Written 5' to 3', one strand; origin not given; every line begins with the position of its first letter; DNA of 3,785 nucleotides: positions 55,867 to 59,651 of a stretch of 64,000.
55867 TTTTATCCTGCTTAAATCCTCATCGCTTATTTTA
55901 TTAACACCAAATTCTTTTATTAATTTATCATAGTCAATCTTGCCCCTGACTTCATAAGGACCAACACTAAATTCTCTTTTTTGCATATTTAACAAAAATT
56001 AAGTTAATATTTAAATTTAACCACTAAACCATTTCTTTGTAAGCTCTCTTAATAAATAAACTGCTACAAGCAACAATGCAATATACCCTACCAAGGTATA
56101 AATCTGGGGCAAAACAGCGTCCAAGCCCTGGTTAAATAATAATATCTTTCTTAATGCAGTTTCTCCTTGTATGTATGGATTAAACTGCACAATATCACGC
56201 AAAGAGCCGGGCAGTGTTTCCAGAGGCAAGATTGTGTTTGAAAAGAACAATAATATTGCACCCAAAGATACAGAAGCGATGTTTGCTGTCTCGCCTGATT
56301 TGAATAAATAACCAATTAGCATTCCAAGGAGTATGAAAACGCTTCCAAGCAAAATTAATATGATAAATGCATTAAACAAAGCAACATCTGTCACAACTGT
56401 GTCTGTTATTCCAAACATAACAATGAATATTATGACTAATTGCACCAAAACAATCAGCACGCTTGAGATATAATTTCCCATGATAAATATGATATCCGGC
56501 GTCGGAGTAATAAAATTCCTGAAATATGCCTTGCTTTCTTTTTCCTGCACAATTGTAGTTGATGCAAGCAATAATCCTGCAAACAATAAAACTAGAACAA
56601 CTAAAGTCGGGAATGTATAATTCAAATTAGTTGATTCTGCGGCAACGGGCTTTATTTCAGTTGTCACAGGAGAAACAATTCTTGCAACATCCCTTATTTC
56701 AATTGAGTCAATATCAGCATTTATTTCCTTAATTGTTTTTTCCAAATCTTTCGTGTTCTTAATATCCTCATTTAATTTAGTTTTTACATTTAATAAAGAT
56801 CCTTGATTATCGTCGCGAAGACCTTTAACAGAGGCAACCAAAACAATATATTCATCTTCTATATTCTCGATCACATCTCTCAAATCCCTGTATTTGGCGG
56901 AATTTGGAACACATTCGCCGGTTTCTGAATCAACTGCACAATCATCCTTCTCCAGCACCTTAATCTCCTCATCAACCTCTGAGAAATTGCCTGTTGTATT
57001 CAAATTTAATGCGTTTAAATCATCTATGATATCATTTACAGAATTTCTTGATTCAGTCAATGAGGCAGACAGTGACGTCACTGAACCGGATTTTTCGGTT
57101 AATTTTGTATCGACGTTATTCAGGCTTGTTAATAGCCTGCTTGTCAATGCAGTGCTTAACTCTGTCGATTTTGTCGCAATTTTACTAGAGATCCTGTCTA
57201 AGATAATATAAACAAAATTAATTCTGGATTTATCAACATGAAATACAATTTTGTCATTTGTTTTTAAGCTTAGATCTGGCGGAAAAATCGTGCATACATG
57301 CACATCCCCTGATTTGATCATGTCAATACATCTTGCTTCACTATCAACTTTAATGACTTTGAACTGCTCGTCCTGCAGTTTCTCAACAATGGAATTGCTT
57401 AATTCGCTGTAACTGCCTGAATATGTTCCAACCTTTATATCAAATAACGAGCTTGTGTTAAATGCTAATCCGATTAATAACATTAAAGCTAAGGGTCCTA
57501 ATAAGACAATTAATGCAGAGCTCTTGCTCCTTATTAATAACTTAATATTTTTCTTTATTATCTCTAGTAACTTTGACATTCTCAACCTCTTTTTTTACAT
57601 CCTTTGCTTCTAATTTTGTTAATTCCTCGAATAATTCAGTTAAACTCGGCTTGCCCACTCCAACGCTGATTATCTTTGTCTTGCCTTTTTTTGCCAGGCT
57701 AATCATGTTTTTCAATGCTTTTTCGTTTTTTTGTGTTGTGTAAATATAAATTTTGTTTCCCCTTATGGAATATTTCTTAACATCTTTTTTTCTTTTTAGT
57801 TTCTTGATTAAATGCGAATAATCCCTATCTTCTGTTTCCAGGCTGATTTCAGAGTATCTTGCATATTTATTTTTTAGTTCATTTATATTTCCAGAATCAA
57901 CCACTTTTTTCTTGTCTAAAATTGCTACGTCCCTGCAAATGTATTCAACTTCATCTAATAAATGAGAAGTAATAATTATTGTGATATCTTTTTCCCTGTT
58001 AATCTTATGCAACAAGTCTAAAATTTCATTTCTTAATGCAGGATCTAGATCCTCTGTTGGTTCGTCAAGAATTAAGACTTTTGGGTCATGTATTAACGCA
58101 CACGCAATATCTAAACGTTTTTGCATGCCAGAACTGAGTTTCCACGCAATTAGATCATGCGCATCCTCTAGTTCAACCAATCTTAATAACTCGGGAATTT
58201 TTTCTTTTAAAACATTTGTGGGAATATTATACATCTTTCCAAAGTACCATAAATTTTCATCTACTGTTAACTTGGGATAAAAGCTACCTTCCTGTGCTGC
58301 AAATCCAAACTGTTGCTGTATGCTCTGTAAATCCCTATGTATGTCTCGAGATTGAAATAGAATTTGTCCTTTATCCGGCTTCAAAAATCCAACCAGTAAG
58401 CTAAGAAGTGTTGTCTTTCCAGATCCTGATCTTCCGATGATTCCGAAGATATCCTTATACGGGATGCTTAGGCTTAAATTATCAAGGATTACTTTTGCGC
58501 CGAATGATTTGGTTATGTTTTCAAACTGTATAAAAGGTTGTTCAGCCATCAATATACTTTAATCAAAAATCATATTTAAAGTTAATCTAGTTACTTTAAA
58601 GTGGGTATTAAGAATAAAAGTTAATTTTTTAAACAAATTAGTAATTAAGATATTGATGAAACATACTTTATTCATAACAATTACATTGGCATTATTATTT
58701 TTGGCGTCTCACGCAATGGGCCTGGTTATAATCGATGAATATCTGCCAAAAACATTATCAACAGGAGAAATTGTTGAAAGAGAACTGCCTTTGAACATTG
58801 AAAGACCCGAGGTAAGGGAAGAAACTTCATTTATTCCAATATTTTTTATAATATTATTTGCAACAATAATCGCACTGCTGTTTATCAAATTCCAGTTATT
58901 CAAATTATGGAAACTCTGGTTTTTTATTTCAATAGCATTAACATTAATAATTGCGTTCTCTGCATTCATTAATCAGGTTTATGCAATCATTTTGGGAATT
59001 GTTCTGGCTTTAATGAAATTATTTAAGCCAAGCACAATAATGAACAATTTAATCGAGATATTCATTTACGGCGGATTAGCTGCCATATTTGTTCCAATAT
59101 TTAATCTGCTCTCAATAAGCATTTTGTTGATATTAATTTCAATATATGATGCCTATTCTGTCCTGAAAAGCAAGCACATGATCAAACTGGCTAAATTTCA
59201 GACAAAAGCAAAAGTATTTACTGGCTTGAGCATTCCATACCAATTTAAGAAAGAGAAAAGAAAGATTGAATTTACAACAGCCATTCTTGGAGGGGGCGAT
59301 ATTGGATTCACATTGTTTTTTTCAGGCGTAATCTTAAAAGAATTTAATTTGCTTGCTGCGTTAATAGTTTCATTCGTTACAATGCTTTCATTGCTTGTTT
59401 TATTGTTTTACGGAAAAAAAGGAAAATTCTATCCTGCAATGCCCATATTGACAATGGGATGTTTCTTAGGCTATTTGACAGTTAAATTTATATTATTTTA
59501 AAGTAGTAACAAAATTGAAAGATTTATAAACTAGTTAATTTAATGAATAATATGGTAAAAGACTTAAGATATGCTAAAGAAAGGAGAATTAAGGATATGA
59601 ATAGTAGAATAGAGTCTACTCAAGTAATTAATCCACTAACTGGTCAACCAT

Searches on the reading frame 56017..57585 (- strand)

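Call 32: search_protein_families(library=pfam, proteins=[window:56017-57585:-], max_evalue=0.00001)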
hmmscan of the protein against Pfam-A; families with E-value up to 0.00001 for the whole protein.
window:56017-57585:- (522 aa): 4 families
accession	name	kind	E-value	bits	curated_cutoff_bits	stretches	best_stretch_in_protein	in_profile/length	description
PF12698.13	ABC2_membrane_3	-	4.4e-39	135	31.6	2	219-510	59-346/347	ABC-2 family transporter protein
PF01061.29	ABC2_membrane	-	1.5e-14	54.5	26.9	1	323-482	49-210/211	ABC-2 type transporter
PF12679.13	ABC2_membrane_2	-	8.2e-12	45.4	27.2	1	9-510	3-275/283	ABC-2 family transporter protein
PF04513.17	Baculo_PEP_C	-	5.1e-07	30.3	38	0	226-330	9-113/140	Baculovirus polyhedron envelope protein, PEP, C terminus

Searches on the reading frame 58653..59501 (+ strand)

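Call 32: search_protein_families(library=pfam, proteins=[window:58653-59501:+], max_evalue=0.00001)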
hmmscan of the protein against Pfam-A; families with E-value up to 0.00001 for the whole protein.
window:58653-59501:+ (282 aa): 1 family
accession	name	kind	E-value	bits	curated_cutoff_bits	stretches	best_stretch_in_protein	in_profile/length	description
PF06550.16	SPP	-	4.6e-09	36.6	23.9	1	62-276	38-276/283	Signal-peptide peptidase, presenilin aspartyl protease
